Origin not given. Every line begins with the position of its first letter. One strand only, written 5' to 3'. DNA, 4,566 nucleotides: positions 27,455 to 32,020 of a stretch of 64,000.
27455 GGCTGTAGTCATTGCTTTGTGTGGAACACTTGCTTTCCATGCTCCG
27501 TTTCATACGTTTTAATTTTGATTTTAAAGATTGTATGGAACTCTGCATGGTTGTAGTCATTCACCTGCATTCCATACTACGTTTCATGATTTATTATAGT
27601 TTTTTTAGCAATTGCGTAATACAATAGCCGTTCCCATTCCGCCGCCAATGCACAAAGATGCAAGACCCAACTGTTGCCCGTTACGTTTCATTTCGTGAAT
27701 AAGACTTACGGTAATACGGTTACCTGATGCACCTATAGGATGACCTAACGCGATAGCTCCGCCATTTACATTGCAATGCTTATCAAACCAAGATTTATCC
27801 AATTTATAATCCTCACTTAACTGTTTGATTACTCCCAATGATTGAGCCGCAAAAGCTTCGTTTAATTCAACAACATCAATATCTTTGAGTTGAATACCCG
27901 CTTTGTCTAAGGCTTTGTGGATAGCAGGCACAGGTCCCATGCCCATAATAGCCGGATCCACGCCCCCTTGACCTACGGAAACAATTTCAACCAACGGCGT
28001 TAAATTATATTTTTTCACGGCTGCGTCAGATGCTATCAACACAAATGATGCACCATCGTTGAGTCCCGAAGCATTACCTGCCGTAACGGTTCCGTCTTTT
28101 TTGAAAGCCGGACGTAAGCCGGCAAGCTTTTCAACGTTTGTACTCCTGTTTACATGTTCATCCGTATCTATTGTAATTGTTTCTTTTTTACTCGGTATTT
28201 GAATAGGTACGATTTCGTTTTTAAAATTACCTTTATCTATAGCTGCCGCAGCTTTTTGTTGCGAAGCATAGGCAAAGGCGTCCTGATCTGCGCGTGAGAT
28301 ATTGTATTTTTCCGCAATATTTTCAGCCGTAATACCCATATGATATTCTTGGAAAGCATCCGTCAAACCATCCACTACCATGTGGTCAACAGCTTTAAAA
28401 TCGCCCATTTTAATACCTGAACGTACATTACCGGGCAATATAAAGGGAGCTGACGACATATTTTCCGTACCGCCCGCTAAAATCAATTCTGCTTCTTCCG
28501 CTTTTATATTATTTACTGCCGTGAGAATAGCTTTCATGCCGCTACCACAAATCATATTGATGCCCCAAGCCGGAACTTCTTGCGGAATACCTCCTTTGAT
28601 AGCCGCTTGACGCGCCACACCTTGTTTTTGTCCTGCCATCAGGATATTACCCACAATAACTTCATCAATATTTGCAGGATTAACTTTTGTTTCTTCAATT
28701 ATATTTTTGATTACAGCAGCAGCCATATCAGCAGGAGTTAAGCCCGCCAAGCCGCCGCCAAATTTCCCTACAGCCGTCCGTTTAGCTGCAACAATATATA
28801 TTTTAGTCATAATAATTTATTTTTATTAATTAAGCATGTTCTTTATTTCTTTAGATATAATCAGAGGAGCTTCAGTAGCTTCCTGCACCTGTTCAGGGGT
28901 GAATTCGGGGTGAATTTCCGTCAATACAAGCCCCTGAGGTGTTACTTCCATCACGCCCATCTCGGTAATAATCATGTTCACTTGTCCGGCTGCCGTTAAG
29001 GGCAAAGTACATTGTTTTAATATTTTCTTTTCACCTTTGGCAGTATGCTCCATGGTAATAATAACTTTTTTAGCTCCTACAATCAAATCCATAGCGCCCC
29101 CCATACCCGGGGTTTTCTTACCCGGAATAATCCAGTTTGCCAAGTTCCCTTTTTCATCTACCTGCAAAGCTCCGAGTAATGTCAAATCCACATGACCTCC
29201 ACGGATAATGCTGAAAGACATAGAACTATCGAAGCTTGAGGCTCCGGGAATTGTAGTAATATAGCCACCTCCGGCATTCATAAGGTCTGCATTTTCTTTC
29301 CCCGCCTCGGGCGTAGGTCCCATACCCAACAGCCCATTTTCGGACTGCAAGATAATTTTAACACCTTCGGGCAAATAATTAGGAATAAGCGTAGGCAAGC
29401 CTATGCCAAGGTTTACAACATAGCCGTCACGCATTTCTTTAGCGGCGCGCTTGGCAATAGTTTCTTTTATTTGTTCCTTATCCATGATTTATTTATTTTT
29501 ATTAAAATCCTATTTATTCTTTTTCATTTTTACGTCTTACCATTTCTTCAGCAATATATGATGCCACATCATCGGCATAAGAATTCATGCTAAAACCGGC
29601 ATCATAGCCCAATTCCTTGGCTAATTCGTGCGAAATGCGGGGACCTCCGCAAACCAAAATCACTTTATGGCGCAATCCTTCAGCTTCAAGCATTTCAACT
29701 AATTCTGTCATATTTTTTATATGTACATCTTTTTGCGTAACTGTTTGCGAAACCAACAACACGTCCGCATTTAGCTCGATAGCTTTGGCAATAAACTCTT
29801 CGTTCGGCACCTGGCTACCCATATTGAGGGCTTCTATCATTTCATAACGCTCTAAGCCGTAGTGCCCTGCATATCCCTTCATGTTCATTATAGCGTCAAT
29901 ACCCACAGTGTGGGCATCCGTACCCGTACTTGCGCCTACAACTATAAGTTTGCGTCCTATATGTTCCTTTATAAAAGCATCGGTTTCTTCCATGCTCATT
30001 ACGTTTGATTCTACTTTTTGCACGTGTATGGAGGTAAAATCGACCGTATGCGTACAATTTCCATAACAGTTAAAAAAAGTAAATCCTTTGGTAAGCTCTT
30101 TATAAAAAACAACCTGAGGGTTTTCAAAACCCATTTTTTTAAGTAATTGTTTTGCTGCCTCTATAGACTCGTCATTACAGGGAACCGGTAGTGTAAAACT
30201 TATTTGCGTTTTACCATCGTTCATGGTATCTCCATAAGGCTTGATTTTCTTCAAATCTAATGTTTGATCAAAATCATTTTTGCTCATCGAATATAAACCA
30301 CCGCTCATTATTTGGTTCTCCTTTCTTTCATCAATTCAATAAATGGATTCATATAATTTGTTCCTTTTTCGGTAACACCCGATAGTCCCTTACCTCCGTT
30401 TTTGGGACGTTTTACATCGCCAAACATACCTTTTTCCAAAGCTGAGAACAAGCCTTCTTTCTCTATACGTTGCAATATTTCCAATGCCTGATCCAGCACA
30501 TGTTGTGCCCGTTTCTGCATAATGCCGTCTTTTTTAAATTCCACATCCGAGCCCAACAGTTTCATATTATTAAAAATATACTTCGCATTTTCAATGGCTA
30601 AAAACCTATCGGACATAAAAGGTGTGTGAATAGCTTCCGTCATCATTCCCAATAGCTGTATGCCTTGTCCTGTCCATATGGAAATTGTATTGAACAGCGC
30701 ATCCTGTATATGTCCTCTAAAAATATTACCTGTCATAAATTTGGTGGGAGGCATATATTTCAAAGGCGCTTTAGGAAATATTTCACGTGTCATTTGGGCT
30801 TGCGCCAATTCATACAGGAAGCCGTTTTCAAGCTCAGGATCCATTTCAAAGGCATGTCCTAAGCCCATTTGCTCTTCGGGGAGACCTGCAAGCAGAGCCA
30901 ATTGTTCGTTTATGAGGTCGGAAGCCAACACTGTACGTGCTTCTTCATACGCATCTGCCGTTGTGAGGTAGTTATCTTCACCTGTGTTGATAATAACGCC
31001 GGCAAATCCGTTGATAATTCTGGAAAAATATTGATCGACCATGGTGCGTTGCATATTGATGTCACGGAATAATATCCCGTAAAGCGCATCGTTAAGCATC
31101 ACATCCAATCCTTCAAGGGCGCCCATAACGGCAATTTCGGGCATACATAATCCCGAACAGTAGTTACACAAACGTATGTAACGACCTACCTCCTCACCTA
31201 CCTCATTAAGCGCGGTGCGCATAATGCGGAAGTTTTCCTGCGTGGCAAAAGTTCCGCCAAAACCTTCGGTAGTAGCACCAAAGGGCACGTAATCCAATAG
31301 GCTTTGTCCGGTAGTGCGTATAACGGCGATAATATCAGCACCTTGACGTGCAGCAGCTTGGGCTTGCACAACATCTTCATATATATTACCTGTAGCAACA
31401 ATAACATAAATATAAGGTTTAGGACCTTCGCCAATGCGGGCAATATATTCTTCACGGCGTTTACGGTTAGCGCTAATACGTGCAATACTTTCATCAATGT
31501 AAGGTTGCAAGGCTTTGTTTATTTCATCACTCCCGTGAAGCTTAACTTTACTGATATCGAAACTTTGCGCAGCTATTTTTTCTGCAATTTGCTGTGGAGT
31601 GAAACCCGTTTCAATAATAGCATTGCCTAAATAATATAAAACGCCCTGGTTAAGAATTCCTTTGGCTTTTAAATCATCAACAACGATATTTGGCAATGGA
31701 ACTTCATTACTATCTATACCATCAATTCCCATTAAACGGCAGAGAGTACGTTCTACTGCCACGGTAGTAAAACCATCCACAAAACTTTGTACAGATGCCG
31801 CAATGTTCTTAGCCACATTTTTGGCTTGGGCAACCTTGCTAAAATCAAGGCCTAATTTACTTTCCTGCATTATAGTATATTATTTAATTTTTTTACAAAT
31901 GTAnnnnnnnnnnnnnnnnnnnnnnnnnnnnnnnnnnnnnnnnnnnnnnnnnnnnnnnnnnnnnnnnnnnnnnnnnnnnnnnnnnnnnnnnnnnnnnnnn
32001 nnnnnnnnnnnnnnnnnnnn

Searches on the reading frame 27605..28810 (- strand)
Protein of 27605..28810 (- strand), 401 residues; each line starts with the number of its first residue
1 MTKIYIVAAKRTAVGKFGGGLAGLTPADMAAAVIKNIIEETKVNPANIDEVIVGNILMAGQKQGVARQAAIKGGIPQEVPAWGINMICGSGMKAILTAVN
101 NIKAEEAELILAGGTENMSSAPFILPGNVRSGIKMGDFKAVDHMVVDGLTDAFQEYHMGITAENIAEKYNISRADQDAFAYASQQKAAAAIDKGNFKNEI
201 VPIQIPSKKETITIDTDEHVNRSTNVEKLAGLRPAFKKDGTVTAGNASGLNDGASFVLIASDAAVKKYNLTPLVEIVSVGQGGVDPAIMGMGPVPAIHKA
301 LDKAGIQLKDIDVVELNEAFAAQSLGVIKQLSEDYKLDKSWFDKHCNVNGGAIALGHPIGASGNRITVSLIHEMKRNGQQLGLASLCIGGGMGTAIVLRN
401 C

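Call 74: search_protein_families(library=pfam, proteins=[window:27605-28810:-], max_evalue=0.00001)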
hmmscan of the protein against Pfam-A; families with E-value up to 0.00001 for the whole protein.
window:27605-28810:- (401 aa): 2 families
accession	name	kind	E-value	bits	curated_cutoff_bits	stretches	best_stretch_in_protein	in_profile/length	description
PF00108.29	Thiolase_N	-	2.4e-97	325.8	26.4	1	4-261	1-258/260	Thiolase, N-terminal domain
PF02803.24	Thiolase_C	-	1.3e-47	160.8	27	1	271-399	2-122/123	Thiolase, C-terminal domain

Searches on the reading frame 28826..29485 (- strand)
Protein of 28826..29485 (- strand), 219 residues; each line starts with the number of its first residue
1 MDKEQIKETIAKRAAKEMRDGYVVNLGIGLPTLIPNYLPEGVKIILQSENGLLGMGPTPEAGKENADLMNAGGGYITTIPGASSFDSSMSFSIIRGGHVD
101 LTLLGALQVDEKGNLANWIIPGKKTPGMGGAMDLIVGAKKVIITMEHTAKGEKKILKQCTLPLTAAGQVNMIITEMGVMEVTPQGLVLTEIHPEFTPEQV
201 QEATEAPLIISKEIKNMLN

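Call 74: search_protein_families(library=pfam, proteins=[window:28826-29485:-], max_evalue=0.00001)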
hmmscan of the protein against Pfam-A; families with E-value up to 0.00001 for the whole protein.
window:28826-29485:- (219 aa): 1 family
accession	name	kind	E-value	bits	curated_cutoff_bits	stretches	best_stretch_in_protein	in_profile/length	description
PF01144.29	CoA_trans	-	6e-49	166.8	23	1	8-202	2-216/217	Coenzyme A transferase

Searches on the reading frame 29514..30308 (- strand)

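Call 74: search_protein_families(library=pfam, proteins=[window:29514-30308:-], max_evalue=0.00001)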
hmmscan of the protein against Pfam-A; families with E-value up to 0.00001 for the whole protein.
window:29514-30308:- (264 aa): 2 families
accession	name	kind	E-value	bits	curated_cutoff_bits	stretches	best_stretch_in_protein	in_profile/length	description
PF16554.10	OAM_dimer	-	4.2e-34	117.3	25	1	21-98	1-78/78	Dimerisation domain of d-ornithine 4,5-aminomutase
PF02310.24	B12-binding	-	8.7e-14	51.8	32.1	1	123-236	3-107/121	B12 binding domain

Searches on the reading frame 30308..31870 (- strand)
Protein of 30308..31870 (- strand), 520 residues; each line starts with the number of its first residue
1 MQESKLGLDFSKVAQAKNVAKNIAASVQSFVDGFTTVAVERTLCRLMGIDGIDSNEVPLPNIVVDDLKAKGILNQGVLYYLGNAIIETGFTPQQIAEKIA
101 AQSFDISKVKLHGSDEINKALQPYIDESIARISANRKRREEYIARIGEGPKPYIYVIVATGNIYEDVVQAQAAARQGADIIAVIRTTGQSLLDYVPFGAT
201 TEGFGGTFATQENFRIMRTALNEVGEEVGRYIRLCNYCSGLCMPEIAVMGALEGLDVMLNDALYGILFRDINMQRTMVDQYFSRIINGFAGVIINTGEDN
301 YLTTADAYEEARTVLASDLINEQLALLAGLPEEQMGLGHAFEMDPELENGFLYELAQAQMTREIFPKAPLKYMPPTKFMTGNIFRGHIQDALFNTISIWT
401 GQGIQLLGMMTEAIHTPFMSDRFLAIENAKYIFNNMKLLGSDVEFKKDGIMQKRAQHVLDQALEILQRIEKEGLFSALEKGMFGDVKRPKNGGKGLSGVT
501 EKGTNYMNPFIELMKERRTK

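Call 74: search_protein_families(library=pfam, proteins=[window:30308-31870:-], max_evalue=0.00001)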
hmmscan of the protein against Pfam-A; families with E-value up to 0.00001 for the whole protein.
window:30308-31870:- (520 aa): 1 family
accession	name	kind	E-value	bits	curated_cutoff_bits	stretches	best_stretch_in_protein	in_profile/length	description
PF09043.17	Lys-AminoMut_A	-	1.3e-273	908.5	25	1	6-513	1-508/508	D-Lysine 5,6-aminomutase TIM-barrel domain of alpha subunit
